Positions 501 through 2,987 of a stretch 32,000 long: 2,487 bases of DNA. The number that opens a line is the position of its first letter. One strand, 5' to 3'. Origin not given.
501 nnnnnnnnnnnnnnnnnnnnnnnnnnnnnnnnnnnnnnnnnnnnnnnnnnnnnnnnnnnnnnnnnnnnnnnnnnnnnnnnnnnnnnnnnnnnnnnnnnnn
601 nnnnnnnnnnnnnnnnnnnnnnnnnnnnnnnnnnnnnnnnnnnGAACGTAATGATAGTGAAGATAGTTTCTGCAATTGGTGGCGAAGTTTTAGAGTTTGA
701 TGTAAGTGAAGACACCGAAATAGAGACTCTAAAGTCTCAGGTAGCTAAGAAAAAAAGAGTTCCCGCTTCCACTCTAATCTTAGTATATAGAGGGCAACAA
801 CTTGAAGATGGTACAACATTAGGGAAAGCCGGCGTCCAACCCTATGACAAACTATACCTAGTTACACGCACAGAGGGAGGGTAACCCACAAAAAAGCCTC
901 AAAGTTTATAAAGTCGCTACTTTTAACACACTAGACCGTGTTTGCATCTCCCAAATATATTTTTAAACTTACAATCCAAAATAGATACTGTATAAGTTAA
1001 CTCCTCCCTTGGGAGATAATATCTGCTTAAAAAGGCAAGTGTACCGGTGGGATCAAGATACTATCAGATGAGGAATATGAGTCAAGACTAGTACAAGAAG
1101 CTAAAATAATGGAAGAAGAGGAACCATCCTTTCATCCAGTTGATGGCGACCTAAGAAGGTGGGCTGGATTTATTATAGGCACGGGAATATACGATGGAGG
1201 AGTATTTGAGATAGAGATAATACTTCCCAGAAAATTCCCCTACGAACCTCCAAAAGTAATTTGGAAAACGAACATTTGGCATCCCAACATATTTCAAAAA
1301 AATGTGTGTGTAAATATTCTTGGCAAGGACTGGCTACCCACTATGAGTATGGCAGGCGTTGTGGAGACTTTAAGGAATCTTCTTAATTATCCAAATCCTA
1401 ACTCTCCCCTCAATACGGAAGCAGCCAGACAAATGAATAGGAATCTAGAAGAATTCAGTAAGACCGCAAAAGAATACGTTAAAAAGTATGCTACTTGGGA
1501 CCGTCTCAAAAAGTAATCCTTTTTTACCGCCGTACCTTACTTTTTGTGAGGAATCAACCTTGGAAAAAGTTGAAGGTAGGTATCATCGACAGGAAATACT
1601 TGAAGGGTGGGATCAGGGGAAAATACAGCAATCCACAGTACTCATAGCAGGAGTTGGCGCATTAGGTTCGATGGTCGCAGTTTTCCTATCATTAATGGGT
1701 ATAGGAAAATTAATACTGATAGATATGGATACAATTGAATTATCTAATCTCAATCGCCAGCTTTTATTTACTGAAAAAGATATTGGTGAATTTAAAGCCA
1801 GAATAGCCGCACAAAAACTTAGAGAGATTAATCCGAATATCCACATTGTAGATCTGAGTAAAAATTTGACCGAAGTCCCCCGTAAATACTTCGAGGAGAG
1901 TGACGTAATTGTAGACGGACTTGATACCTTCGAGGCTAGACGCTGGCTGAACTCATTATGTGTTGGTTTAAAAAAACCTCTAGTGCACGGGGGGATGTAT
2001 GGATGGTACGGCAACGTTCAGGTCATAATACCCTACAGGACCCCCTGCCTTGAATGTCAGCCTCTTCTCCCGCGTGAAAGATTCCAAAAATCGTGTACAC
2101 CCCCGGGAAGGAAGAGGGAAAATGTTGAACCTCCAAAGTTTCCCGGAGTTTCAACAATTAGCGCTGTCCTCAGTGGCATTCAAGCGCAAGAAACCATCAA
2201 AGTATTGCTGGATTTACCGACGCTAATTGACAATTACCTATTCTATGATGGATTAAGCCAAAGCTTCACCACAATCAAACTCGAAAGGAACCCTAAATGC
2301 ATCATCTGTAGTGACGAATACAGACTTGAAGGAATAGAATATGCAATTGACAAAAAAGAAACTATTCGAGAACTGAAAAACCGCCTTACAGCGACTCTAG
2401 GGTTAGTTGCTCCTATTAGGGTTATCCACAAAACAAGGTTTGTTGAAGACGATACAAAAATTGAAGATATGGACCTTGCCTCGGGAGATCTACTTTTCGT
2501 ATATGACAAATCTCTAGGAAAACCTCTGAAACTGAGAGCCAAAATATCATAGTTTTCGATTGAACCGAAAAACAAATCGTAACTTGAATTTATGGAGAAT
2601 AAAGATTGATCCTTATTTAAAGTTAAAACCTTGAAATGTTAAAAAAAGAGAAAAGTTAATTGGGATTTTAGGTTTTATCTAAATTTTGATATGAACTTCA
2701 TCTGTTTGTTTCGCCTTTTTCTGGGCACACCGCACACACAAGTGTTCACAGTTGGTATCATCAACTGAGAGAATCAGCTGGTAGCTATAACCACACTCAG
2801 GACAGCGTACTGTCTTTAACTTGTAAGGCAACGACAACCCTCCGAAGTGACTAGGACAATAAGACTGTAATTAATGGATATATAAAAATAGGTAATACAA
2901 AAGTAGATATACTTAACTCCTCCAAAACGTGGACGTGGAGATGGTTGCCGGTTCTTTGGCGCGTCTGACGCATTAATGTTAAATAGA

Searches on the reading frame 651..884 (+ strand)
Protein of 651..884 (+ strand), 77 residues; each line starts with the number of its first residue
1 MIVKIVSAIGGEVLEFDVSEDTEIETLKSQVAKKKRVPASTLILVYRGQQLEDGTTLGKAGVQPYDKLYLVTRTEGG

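Call 3: search_protein_families(library=pfam, proteins=[window:651-884:+], max_evalue=10)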
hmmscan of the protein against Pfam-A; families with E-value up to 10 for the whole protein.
window:651-884:+ (77 aa): 8 families
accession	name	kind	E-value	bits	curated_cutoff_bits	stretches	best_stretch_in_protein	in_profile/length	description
PF00240.29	ubiquitin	-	2.3e-15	56.5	25.4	1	7-74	4-71/72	Ubiquitin family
PF11976.14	Rad60-SLD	-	9.1e-08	32.3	23.8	1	6-67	5-67/72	Ubiquitin-2 like Rad60 SUMO-like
PF23326.1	UBL_UBAC1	-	1.3e-05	25.4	27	1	3-73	14-99/109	UBAC1 UBL-like domain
PF13881.12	Rad60-SLD_2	-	0.038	14.6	23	1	3-64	5-73/111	Ubiquitin-2 like Rad60 SUMO-like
PF10302.15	Dsc3_N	-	0.065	14.2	25.4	1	16-64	16-68/102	DSC E3 ubiquitin ligase complex subunit 3, ubiquitin-like domain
PF21403.4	OTU1_UBXL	-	0.066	14.2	22.7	1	1-41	1-39/49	OTU1, UBXL domain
PF06234.18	TmoB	-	0.094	13.4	25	1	38-68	45-74/78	Toluene-4-monooxygenase system protein B (TmoB)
PF11543.14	UN_NPL4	-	0.16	12.9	21.9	1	1-47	5-48/80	Nuclear pore localisation protein NPL4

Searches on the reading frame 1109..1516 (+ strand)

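Call 3: search_protein_families(library=pfam, proteins=[window:1109-1516:+], max_evalue=10)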
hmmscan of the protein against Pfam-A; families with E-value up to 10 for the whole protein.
window:1109-1516:+ (135 aa): 3 families
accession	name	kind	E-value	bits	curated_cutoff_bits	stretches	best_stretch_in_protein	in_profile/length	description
PF00179.31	UQ_con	-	6.1e-33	113.8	27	1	8-123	19-139/140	Ubiquitin-conjugating enzyme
PF14461.11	Prok-E2_B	-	0.083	13.3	25.4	1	29-52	35-58/135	Prokaryotic E2 family B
PF10279.14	Latarcin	-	0.16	12.7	25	1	81-128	23-64/64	Latarcin precursor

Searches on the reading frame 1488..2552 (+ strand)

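Call 3: search_protein_families(library=pfam, proteins=[window:1488-2552:+], max_evalue=10)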
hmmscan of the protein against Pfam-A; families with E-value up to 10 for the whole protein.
window:1488-2552:+ (354 aa): 5 families
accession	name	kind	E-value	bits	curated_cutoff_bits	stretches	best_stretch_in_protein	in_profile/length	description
PF00899.27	ThiF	-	5.8e-64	215.9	28.1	1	42-271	14-236/238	ThiF family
PF00240.29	ubiquitin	-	0.0037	17.4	25.4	1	283-338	11-67/72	Ubiquitin family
PF02558.23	ApbA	-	0.035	14.2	22.2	1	51-108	1-56/150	Ketopantoate reductase PanE/ApbA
PF02826.25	2-Hacid_dh_C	-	0.061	13.1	25.1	1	42-80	30-67/178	D-isomer specific 2-hydroxyacid dehydrogenase, NAD binding domain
PF01494.25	FAD_binding_3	-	0.41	10.3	22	1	49-77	2-30/349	FAD binding domain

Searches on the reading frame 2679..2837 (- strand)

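Call 3: search_protein_families(library=pfam, proteins=[window:2679-2837:-], max_evalue=10)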
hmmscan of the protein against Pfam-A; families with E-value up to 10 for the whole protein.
window:2679-2837:- (52 aa): 7 families
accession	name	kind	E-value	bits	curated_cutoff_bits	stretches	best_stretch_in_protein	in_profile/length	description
PF17283.8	Zn_ribbon_SprT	-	0.0025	18.2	28.1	1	11-40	6-33/38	SprT-like zinc ribbon domain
PF24441.1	DUF7560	-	0.0065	16.6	27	1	9-39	5-35/44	Family of unknown function (DUF7560)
PF13248.11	Zn_ribbon_3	-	0.012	15.5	27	1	9-32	2-21/26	zinc-ribbon domain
PF09723.15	Zn_ribbon_8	-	0.016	15.7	34.4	1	11-43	7-38/41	Zinc ribbon domain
PF23548.1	Zn_ribbon_FGT1_2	-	0.016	15.2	27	1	2-16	13-27/35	FORGETTER1 second zinc ribbon domain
PF08271.17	Zn_Ribbon_TF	-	0.11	12.5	29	1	11-37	2-25/43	TFIIB zinc-binding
PF22109.2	Zn_ribbon_tTFIIB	-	3.5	8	28.6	1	12-39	12-37/40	Transcription factor IIB, zinc ribbon, Trypanosome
